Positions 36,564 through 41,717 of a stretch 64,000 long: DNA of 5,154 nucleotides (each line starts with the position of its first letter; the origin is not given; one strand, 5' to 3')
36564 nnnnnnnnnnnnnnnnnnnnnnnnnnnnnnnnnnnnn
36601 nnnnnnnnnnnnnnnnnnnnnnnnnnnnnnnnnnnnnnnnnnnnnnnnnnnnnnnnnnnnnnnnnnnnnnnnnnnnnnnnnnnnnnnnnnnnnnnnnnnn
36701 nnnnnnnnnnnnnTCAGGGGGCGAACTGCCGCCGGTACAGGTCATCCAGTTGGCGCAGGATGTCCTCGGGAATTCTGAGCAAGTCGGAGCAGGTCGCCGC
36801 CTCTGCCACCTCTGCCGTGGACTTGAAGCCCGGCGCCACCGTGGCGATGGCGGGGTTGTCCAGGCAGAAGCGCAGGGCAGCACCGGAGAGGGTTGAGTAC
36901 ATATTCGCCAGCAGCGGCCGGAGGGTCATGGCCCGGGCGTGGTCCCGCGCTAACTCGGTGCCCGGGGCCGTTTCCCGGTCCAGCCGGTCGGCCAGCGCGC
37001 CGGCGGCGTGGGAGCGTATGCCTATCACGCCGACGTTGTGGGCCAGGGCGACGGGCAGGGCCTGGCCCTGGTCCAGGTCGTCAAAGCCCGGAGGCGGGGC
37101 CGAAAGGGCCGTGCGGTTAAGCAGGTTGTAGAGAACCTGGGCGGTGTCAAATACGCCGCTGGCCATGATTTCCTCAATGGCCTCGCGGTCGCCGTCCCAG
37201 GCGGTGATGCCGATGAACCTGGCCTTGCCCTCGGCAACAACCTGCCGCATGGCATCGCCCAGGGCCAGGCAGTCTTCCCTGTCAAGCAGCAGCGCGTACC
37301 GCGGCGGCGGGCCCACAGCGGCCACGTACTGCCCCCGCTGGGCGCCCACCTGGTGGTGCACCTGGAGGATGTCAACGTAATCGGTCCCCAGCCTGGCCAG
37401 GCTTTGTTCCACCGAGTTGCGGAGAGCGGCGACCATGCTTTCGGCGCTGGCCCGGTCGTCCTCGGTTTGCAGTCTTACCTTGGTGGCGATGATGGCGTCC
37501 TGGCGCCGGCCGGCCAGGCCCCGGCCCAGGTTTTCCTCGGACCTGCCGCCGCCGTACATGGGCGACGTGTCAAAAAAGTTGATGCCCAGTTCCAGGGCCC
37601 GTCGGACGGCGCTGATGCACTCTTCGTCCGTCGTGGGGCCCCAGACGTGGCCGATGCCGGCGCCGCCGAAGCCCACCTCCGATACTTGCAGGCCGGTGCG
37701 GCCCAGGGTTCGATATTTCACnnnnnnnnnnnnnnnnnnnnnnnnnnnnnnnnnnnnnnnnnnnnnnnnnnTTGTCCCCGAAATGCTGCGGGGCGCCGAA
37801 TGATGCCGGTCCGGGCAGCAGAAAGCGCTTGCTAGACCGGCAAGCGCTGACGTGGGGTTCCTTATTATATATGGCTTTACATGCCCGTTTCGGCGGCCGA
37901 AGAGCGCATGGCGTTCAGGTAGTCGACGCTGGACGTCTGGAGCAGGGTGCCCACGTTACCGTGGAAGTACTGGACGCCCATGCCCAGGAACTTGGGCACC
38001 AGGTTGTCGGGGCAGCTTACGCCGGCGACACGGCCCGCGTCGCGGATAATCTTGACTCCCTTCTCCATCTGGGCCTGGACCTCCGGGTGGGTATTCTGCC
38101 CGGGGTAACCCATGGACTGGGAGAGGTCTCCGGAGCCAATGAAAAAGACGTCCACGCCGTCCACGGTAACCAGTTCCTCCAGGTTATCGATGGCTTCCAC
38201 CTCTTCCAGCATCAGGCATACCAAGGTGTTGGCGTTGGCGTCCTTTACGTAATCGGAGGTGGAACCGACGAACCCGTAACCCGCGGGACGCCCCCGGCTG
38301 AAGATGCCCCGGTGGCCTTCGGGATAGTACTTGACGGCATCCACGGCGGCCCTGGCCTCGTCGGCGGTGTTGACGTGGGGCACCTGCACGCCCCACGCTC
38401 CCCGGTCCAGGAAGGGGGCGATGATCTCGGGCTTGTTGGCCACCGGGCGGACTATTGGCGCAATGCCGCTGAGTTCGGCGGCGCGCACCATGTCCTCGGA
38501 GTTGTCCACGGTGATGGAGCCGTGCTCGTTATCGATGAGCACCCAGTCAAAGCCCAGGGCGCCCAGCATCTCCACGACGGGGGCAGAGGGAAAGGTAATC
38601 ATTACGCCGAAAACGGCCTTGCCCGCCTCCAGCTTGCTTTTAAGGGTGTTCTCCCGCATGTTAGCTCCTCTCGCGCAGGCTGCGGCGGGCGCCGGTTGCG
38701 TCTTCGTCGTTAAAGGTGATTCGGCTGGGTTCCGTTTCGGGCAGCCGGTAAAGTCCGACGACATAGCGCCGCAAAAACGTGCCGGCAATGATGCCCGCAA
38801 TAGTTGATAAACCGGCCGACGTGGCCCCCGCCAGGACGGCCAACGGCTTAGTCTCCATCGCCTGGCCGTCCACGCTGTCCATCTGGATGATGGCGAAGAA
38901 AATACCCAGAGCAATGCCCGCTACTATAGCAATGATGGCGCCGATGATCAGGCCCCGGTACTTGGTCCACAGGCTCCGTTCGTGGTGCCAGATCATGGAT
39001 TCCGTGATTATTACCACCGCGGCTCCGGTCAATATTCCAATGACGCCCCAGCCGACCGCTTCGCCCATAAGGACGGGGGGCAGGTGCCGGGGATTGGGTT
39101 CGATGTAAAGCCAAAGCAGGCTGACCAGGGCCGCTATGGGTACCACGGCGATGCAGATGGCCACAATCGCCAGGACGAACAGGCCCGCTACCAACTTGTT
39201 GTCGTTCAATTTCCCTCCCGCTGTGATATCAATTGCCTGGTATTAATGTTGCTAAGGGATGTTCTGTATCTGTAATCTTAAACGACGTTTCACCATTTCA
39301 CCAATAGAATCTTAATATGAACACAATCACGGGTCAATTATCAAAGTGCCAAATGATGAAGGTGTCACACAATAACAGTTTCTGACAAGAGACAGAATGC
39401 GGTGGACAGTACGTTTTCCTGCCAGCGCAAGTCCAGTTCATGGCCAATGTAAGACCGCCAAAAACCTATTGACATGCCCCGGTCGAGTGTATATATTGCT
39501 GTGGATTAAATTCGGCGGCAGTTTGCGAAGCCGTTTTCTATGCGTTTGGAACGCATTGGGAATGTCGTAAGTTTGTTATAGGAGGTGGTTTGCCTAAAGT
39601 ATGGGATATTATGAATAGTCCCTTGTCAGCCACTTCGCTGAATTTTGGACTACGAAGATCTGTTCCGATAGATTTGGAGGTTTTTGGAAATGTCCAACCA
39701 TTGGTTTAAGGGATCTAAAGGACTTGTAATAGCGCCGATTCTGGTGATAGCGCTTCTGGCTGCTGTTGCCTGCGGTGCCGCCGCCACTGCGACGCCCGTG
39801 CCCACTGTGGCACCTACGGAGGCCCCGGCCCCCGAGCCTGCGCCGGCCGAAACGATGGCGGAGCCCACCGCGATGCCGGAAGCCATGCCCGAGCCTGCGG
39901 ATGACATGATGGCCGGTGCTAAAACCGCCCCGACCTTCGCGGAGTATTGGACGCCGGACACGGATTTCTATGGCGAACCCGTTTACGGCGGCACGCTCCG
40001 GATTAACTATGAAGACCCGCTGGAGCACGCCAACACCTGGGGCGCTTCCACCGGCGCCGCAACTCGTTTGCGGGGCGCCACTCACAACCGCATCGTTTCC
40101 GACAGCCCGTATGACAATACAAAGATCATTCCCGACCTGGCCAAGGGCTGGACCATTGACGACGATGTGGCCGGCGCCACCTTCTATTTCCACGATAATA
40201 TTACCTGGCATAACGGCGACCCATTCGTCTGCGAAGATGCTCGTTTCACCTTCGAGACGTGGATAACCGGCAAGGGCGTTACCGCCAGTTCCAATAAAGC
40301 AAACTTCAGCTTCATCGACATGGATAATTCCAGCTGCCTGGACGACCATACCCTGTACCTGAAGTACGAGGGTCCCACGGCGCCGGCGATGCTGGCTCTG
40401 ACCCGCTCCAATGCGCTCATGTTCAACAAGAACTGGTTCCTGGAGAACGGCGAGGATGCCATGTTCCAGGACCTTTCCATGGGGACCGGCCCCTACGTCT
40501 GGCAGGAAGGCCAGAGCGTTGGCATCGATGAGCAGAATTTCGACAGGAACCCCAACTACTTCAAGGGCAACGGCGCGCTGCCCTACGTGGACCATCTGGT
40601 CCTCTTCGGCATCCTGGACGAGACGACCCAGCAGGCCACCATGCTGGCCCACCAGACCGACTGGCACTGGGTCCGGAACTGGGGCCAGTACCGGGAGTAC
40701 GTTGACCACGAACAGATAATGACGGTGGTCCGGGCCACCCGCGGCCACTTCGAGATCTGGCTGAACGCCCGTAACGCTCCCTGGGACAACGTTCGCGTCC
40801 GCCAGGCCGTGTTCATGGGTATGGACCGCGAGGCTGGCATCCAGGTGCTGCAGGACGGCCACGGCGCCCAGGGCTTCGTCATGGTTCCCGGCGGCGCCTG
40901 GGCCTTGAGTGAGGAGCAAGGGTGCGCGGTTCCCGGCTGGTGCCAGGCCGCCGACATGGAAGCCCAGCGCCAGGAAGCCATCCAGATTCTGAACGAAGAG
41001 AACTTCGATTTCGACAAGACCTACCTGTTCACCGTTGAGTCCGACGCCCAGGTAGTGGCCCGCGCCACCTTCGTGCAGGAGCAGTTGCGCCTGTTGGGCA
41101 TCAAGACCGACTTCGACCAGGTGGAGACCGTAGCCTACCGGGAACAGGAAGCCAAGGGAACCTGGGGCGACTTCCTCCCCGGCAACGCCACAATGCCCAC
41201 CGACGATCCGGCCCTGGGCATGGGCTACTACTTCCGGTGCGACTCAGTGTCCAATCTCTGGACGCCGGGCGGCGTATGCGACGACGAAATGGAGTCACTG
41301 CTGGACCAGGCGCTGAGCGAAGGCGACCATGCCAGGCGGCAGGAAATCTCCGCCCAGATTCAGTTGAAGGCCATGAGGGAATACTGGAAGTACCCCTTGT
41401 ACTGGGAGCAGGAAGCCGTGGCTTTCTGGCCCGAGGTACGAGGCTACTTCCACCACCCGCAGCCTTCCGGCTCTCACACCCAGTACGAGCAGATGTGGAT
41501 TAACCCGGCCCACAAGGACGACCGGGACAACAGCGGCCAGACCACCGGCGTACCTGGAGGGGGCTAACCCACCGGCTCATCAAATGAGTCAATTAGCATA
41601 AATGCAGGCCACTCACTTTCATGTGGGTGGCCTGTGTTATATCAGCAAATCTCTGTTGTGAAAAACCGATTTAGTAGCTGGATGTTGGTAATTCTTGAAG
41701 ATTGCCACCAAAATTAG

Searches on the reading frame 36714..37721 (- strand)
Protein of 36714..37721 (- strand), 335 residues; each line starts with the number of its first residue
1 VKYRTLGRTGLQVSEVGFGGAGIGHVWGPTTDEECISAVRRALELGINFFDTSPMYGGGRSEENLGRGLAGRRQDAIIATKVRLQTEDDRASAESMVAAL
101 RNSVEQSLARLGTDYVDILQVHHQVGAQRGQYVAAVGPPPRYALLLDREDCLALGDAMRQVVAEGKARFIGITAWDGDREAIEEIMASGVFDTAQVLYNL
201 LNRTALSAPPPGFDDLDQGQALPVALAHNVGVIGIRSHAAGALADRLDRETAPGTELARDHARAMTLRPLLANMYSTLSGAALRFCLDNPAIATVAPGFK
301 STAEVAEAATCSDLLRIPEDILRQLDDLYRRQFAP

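Call 14: search_protein_families(library=pfam, proteins=[window:36714-37721:-])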
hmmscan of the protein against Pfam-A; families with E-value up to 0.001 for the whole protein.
window:36714-37721:- (335 aa): 1 family
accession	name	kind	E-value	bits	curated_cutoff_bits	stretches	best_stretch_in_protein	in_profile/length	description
PF00248.27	Aldo_ket_red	-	1.4e-42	146.2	24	1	15-329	1-290/291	Aldo/keto reductase family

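Call 26: search_protein_families(library=ncbifam, proteins=[window:36714-37721:-], max_evalue=0.001)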
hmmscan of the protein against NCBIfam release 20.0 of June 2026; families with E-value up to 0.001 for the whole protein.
window:36714-37721:- (335 aa): 7 families
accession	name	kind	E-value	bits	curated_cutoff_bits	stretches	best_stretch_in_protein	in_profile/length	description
NF049922.1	MethglyxlRedYdjG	equivalog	3.9e-20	72.1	550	1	1-204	1-198/326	NADH-dependent methylglyoxal reductase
TIGR01293.1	Kv_beta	subfamily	4.2e-15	55.6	365.4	1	1-123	1-123/319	voltage-dependent potassium channel subunit beta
NF007695.0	PRK10376.1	subfamily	1.4e-13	50.6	280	1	9-123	13-131/290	oxidoreductase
NF007388.0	PRK09912.1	subfamily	8.2e-13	48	448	1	1-123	13-139/346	L-glyceraldehyde 3-phosphate reductase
NF007912.0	PRK10625.1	equivalog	4.2e-09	36.2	415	1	1-173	1-179/346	NADP(H)-dependent aldo-keto reductase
NF008377.0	PRK11172.1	equivalog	1.2e-06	27.9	327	1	31-123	14-98/267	2,5-didehydrogluconate reductase DkgB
NF008598.0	PRK11565.1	equivalog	1.4e-06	27.7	425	1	26-135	22-119/275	2,5-didehydrogluconate reductase DkgA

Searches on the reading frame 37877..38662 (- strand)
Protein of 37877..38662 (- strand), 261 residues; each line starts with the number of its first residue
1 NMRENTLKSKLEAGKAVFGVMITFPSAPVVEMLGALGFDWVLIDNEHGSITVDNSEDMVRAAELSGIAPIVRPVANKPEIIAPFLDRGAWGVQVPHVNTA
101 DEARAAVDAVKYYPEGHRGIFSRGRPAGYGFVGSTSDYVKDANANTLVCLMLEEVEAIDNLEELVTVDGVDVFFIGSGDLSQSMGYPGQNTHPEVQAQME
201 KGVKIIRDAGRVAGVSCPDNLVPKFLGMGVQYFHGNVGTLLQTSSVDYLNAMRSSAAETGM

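Call 76: search_solved_structures(query=window:37877-38662:-, max_evalue=1e-10)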
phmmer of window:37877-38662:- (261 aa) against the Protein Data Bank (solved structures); distinct sequences matched with E-value up to 1e-10: 21.
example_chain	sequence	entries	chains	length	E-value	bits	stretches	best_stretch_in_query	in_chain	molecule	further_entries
2v5j_A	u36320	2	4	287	4.2e-42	147.6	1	3-251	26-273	2,4-DIHYDROXYHEPT-2-ENE-1,7-DIOIC ACID ALDOLASE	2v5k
2vws_A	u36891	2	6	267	6.3e-42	147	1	4-255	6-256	YFAU, 2-KETO-3-DEOXY SUGAR ALDOLASE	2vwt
4b5s_A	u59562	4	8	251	8.5e-42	146.6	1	4-248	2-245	4-HYDROXY-2-OXO-HEPTANE-1,7-DIOATE ALDOLASE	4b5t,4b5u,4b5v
4b5w_A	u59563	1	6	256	3.6e-41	144.5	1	4-251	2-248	4-HYDROXY-2-OXO-HEPTANE-1,7-DIOATE ALDOLASE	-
4b5x_A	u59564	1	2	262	6.2e-41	143.7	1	4-251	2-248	4-HYDROXY-2-OXO-HEPTANE-1,7-DIOATE ALDOLASE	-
7v8t_A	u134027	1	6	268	1.9e-36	129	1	5-245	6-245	2,4-dihydroxyhept-2-ene-1,7-dioic acid aldolase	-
4tv5_A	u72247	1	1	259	1.7e-34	122.7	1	2-233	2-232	2-dehydro-3-deoxyglucarate aldolase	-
4tv6_A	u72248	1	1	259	4.4e-34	121.3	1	2-233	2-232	2-dehydro-3-deoxyglucarate aldolase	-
7et8_A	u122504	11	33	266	1.5e-33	119.6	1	5-247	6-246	4-hydroxy-2-oxoheptanedioate aldolase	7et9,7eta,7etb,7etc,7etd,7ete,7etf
1dxe_A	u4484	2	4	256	1.1e-32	116.7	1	5-220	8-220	2-DEHYDRO-3-DEOXY-GALACTARATE ALDOLASE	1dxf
4mf4_A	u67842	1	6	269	7.9e-28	100.8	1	4-221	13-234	HpcH/HpaI aldolase/citrate lyase family protein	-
3qz6_A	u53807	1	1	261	1.6e-25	93.2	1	7-214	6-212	HpcH/HpaI aldolase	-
8adq_A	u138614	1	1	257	4.5e-25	91.8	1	12-214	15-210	HpcH/HpaI aldolase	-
7o5i_A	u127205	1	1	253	4.7e-25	91.7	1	12-214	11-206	HpcH/HpaI aldolase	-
7nnk_A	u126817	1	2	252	4.8e-25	91.7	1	12-214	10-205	HpcH/HpaI aldolase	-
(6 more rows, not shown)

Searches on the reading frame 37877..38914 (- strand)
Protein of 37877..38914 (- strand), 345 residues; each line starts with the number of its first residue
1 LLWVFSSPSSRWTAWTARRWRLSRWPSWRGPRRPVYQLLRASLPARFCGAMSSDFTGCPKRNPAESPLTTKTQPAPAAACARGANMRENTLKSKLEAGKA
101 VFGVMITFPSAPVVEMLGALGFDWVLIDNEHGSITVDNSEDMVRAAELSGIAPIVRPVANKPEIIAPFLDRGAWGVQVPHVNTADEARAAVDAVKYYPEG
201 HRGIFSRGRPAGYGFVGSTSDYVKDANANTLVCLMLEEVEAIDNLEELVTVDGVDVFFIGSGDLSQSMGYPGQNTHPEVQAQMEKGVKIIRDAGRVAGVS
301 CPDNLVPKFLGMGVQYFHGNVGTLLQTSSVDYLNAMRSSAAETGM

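Call 14: search_protein_families(library=pfam, proteins=[window:37877-38914:-])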
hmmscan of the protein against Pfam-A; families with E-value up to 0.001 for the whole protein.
window:37877-38914:- (345 aa): 1 family
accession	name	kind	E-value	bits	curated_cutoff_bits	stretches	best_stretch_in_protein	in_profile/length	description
PF03328.21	HpcH_HpaI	-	2.8e-29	102.4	25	1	113-306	13-192/221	HpcH/HpaI aldolase/citrate lyase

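Call 26: search_protein_families(library=ncbifam, proteins=[window:37877-38914:-], max_evalue=0.001)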
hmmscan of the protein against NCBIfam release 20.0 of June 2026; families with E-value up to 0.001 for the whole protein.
window:37877-38914:- (345 aa): 4 families
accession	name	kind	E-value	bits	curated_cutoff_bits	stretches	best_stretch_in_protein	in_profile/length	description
TIGR02311.1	HpaI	equivalog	8.5e-51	172.8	368.8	1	89-329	1-240/249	4-hydroxy-2-oxoheptanedioate aldolase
NF007849.0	PRK10558.1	equivalog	6.3e-44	150.3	393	1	88-316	7-233/256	2-dehydro-3-deoxyglucarate aldolase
TIGR03239.1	GarL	equivalog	2.2e-43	148.6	406.75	1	89-316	1-226/249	2-dehydro-3-deoxyglucarate aldolase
NF007521.0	PRK10128.1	equivalog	3.1e-43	148.2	441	1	87-340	5-257/267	2-keto-3-deoxy-L-rhamnonate aldolase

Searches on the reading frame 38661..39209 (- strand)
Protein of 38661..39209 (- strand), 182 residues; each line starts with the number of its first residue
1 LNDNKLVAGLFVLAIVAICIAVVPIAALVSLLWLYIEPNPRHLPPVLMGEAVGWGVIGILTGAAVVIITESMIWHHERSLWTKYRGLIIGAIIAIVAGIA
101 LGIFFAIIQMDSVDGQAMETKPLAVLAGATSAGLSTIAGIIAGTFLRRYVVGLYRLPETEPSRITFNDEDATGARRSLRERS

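Call 14: search_protein_families(library=pfam, proteins=[window:38661-39209:-])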
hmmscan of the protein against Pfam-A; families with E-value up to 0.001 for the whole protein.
window:38661-39209:- (182 aa): 0 families

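Call 26: search_protein_families(library=ncbifam, proteins=[window:38661-39209:-], max_evalue=0.001)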
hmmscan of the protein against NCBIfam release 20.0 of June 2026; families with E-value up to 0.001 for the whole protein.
window:38661-39209:- (182 aa): 0 families

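Call 55: search_protein_families(library=pfam, proteins=[window:38661-39209:-], max_evalue=0.1)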
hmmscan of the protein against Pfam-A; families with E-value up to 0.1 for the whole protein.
window:38661-39209:- (182 aa): 1 family
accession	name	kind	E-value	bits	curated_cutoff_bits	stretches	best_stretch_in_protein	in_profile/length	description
PF11694.13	DUF3290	-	0.075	13.4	31.3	1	57-99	20-63/144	Protein of unknown function (DUF3290)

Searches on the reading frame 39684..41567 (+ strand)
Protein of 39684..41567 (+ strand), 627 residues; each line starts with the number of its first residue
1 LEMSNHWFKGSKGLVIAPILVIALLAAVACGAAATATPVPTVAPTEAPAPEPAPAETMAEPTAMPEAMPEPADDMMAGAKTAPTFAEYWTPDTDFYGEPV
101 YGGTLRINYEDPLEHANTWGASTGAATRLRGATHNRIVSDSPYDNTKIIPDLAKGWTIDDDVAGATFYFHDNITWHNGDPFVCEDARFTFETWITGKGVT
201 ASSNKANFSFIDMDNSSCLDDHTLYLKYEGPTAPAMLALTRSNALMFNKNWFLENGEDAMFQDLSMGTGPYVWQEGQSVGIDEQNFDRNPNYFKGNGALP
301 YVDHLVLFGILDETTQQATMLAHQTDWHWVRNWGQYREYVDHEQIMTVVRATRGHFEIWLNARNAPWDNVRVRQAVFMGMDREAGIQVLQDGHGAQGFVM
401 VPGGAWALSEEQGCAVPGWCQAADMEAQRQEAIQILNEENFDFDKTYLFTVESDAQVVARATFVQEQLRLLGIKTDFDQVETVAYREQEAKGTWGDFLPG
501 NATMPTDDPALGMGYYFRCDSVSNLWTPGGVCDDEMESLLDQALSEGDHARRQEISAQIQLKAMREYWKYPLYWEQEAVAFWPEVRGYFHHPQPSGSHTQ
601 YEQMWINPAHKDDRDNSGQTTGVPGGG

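Call 11: search_protein_families(library=pfam, proteins=[window:39684-41567:+])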
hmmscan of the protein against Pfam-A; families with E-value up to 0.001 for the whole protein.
window:39684-41567:+ (627 aa): 1 family
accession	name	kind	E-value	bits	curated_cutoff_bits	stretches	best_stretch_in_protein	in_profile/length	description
PF00496.27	SBP_bac_5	-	1.8e-46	159.4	32.4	1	147-512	1-357/368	Bacterial extracellular solute-binding proteins, family 5 Middle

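Call 26: search_protein_families(library=ncbifam, proteins=[window:39684-41567:+], max_evalue=0.001)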
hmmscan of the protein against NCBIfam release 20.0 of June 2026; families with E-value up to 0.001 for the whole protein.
window:39684-41567:+ (627 aa): 9 families
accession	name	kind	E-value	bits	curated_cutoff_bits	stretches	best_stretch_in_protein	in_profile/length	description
TIGR02294.1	nickel_nikA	equivalog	5.1e-18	64.9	393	1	144-392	44-288/501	nickel ABC transporter substrate-binding protein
TIGR04028.1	SBP_KPN_01854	hypoth_equivalog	4.3e-13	48.7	468.5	1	145-588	41-493/509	TIGR04028 family ABC transporter substrate-binding protein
NF011689.0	PRK15109.1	equivalog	6.5e-13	48.2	560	1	130-586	62-521/547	ABC transporter substrate-binding protein SapA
NF043070.1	DppA_dipep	equivalog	1.6e-12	46.8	1005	1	133-562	60-493/535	dipeptide ABC transporter periplasmic-binding protein DppA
NF045467.1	Opp4A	equivalog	5.1e-12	44.8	650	1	97-192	29-122/556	oligopeptide ABC transporter substrate-binding protein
NF047575.1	opine_bind_CntA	exception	2e-11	43.2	800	1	138-305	65-228/535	staphylopine-dependent metal ABC transporter substrate-binding lipoprotein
NF045468.1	Opp5A_nikA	equivalog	1.9e-08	33.2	600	1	144-585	53-469/488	nickel ABC transporter substrate-binding protein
NF011942.0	PRK15413.1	equivalog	2e-08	33.4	594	1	147-480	70-383/512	glutathione ABC transporter substrate-binding protein GsiB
NF011684.0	PRK15104.1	equivalog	1.5e-06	27.2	947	1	145-451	79-389/543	oligopeptide ABC transporter substrate-binding protein OppA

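Call 75: search_solved_structures(query=window:39684-41567:+, max_evalue=1e-8)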
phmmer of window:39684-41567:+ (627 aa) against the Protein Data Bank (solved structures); distinct sequences matched with E-value up to 1e-8: 16.
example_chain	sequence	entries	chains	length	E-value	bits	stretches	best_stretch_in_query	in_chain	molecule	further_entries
4qfk_H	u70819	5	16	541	3.7e-14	55.3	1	129-572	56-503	ABC transporter periplasmic peptide-binding protein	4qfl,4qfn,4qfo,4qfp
5u4o_A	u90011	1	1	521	3.1e-13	52.2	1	145-592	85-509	ABC transporter substrate-binding protein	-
3m8u_A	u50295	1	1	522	1.4e-11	46.7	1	133-562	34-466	Heme-binding protein A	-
5isu_A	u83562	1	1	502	1.8e-11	46.4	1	150-584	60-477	Lmo0135 protein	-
5f1q_A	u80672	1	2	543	3.9e-11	45.3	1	134-567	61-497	Periplasmic dipeptide transport protein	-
3tpa_A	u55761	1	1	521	2.6e-10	42.6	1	134-395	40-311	Heme-binding protein A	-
6dqq_A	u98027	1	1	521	3.3e-10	42.2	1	145-451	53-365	Periplasmic oligopeptide-binding protein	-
6dqr_A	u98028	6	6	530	3.3e-10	42.2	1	145-451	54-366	Periplasmic oligopeptide-binding protein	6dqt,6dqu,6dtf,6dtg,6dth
6hlx_A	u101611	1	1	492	4.5e-10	41.8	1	132-590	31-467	AgaA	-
1dpp_A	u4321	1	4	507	4.9e-10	41.7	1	134-565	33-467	DIPEPTIDE BINDING PROTEIN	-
8z1z_F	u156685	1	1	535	5.3e-10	41.6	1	134-565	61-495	Dipeptide-binding protein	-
8z1y_F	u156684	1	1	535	5.8e-10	41.4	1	134-565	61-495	Dipeptide-binding protein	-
1dpe_A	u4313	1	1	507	7.4e-10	41.1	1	134-565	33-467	DIPEPTIDE-BINDING PROTEIN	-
8upi_A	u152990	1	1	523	1.6e-09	40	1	144-576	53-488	Peptide ABC transporter substrate-binding protein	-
7kz8_A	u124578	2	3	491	2.9e-09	39.1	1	145-574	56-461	Peptide/nickel transport system substrate-binding protein AapF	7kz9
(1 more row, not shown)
